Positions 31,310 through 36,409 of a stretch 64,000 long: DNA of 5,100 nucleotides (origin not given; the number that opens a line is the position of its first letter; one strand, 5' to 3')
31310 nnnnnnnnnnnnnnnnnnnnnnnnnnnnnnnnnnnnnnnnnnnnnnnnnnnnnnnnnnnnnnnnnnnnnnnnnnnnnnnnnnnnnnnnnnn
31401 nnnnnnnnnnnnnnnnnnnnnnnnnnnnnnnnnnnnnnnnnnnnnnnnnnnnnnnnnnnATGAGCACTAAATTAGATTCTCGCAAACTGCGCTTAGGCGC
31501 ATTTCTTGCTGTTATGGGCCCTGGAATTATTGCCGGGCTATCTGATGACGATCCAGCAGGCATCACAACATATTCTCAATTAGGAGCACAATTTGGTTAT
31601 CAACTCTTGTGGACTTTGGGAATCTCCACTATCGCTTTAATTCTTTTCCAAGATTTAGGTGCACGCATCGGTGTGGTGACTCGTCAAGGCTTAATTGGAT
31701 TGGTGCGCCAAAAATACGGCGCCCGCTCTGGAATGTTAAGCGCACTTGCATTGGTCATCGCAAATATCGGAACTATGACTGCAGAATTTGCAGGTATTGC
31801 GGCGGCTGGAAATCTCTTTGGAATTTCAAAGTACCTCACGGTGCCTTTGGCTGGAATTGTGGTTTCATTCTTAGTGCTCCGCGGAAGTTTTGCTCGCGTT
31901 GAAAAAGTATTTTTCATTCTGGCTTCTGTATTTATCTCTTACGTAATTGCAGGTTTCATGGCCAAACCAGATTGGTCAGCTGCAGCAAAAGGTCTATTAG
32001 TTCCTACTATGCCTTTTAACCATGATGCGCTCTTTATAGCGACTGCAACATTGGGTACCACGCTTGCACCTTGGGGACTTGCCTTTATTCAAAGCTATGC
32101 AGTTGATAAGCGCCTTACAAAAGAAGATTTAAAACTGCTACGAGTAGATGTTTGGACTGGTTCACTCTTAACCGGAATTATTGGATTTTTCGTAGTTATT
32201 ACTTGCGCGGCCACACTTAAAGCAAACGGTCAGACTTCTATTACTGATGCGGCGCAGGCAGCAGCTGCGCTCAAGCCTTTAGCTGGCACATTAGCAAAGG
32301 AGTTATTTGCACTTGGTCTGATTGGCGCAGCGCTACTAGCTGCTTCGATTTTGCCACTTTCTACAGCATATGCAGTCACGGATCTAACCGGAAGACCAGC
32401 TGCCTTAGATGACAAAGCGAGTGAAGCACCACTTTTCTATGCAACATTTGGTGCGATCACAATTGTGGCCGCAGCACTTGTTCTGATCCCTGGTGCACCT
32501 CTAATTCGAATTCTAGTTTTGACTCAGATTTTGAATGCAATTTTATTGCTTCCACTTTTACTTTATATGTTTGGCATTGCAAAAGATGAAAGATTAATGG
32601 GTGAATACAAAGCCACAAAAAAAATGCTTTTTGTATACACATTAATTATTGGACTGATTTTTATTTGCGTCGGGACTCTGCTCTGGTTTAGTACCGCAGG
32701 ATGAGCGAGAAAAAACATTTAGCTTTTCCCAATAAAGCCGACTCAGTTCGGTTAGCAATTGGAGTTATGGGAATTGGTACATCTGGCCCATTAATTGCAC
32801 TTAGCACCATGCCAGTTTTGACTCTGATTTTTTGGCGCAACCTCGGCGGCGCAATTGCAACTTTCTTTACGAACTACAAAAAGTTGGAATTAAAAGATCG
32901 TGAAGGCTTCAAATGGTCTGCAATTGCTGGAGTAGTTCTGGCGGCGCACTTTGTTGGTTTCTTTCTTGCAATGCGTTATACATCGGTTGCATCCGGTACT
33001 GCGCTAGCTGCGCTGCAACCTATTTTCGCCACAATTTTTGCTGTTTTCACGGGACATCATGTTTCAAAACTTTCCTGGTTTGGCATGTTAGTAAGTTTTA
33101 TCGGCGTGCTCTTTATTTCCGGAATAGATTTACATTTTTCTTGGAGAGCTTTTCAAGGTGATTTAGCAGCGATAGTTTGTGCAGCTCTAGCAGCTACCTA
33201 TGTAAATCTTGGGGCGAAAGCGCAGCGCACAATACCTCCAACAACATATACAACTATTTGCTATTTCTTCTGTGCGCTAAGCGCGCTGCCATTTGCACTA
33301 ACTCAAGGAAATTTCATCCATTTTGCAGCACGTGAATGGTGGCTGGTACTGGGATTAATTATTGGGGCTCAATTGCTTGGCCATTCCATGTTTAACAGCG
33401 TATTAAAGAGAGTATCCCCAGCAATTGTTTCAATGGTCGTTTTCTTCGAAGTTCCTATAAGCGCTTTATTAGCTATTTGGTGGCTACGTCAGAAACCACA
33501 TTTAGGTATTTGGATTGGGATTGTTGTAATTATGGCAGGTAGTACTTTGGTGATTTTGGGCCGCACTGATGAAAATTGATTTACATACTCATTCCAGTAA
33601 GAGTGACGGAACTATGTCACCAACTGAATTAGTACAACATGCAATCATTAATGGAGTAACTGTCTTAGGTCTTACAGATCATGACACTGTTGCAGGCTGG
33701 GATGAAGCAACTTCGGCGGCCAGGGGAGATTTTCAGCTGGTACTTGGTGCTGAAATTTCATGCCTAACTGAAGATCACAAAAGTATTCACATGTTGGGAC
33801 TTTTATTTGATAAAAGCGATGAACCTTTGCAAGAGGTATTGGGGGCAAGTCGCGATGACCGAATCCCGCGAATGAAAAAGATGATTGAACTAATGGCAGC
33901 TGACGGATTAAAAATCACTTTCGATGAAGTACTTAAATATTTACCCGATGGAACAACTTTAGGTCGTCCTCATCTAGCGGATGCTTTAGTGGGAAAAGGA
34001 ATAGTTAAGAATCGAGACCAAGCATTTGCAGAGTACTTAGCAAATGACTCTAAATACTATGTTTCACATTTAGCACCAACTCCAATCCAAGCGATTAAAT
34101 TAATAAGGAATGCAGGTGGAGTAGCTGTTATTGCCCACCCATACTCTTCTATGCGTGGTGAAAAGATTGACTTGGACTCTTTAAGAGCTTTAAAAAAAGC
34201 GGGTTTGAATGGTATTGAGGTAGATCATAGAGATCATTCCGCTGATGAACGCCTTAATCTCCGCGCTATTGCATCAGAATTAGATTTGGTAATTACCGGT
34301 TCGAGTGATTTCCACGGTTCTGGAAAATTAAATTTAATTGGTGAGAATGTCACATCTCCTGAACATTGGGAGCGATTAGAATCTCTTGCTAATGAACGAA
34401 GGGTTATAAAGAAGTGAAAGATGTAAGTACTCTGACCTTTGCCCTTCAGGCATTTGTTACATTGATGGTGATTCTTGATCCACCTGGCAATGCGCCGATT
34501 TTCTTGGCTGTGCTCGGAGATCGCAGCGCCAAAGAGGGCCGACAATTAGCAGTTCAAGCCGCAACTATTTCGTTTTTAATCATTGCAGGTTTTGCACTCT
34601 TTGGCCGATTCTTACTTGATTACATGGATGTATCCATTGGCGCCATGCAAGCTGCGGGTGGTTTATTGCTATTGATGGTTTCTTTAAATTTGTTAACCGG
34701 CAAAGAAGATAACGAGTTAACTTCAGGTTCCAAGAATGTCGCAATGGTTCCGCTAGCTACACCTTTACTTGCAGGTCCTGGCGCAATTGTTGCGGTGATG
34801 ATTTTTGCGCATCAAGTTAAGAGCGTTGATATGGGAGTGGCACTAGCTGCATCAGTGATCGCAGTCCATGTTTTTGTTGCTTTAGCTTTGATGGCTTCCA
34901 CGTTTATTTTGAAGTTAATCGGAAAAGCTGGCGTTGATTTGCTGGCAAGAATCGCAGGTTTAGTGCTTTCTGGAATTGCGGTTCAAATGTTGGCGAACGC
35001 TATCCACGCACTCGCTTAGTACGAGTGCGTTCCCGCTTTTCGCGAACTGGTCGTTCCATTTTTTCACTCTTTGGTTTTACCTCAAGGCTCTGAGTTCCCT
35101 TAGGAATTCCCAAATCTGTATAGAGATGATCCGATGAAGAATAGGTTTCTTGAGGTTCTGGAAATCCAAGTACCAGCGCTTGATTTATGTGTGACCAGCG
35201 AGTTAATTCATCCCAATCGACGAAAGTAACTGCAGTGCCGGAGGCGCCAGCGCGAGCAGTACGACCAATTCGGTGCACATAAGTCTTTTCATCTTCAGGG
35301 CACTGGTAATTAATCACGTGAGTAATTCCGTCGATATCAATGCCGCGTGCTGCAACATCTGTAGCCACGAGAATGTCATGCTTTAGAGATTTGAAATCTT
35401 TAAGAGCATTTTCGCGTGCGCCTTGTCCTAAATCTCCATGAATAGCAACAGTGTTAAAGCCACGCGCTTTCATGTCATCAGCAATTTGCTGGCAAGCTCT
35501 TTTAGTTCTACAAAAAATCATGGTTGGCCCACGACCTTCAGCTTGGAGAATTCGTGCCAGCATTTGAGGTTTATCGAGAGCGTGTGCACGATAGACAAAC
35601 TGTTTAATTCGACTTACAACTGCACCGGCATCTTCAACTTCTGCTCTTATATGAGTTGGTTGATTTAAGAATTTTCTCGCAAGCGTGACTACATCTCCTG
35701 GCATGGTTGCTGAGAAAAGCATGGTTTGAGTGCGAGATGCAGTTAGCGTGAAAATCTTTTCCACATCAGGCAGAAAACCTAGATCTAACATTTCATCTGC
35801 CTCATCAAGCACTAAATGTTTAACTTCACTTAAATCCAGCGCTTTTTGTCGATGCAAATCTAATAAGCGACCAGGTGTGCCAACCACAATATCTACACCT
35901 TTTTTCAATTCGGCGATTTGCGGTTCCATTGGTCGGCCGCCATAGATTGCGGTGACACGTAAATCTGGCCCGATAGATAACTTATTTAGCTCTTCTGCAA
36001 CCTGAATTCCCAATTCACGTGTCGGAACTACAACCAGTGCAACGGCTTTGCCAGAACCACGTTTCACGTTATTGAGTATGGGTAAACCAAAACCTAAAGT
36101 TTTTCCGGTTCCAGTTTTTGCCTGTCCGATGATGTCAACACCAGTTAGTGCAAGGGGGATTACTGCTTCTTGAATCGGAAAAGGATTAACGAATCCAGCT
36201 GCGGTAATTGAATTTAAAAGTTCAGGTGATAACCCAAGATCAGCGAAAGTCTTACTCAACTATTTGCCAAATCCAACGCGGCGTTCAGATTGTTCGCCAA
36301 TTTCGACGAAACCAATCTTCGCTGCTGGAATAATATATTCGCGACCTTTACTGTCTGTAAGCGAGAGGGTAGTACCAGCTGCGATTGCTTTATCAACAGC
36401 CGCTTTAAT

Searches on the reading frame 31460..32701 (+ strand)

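Call 54: search_protein_families(library=pfam, proteins=[window:31460-32701:+], max_evalue=0.01)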
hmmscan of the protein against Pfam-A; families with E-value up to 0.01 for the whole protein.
window:31460-32701:+ (414 aa): 1 family
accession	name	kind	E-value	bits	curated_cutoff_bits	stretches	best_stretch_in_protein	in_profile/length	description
PF01566.24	Nramp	-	1.6e-84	284.5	29.8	1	35-386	1-356/357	Natural resistance-associated macrophage protein-like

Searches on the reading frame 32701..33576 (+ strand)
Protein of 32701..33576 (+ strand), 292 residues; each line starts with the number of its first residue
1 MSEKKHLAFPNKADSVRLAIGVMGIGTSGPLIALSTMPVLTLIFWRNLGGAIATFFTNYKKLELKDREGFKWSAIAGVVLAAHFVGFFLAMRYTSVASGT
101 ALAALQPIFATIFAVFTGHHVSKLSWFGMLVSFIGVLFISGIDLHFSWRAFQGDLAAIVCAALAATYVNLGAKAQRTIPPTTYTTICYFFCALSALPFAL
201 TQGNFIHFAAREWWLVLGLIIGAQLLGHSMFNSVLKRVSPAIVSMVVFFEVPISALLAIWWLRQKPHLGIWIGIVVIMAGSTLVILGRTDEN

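Call 54: search_protein_families(library=pfam, proteins=[window:32701-33576:+], max_evalue=0.01)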
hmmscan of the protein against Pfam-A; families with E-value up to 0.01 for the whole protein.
window:32701-33576:+ (292 aa): 1 family
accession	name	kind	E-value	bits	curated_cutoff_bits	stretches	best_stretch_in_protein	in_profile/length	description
PF00892.27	EamA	-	2.4e-30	106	28.2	2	153-285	3-134/135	EamA-like transporter family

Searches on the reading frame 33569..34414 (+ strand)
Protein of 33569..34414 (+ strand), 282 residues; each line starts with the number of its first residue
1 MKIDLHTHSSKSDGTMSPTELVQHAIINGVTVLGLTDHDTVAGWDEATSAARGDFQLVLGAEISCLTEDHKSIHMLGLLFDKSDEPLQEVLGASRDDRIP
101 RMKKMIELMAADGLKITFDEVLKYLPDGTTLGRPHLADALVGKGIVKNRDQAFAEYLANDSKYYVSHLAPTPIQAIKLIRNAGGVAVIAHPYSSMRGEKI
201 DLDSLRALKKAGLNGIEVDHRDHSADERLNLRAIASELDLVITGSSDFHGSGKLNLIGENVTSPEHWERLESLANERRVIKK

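Call 54: search_protein_families(library=pfam, proteins=[window:33569-34414:+], max_evalue=0.01)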
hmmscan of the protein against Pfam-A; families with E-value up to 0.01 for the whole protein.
window:33569-34414:+ (282 aa): 1 family
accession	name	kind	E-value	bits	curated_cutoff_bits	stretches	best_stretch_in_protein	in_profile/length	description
PF02811.25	PHP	-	8.2e-11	42.9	26.4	1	4-96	1-94/164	PHP domain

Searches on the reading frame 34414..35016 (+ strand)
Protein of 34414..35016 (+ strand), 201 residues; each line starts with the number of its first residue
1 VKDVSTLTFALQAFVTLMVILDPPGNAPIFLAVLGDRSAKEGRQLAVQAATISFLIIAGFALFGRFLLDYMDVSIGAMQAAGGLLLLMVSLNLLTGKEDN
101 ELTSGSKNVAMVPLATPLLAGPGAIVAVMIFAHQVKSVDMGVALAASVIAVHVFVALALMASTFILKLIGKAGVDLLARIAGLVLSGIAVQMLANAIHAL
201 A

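Call 54: search_protein_families(library=pfam, proteins=[window:34414-35016:+], max_evalue=0.01)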
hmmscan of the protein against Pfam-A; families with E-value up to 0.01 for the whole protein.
window:34414-35016:+ (201 aa): 2 families
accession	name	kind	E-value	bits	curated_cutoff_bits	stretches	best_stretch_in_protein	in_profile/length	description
PF01914.23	MarC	-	5.7e-46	156.9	23.9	1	8-199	2-201/203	MarC family integral membrane protein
PF04474.17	DUF554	-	0.0032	17.4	25.1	0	49-97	152-201/220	Protein of unknown function (DUF554)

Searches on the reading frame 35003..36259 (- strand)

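Call 54: search_protein_families(library=pfam, proteins=[window:35003-36259:-], max_evalue=0.01)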
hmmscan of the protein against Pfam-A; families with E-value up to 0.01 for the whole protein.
window:35003-36259:- (419 aa): 5 families
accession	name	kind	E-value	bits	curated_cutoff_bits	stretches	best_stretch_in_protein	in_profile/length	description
PF00270.35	DEAD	-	2.2e-49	167.8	26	1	28-189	2-163/167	DEAD/DEAH box helicase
PF00271.37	Helicase_C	-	8.3e-32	110.2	23.5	1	230-338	2-110/110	Helicase conserved C-terminal domain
PF04851.21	ResIII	-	1.1e-06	29.2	22.5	1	46-186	29-162/164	Type III restriction enzyme, res subunit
PF14617.12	CMS1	-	0.0011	18.8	35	1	115-153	168-207/250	U3-containing 90S pre-ribosomal complex subunit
PF22590.2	Cas3-like_C_2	-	0.0016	19.1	27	1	246-337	5-104/106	CRISPR-associated nuclease/helicase Cas3, C-terminal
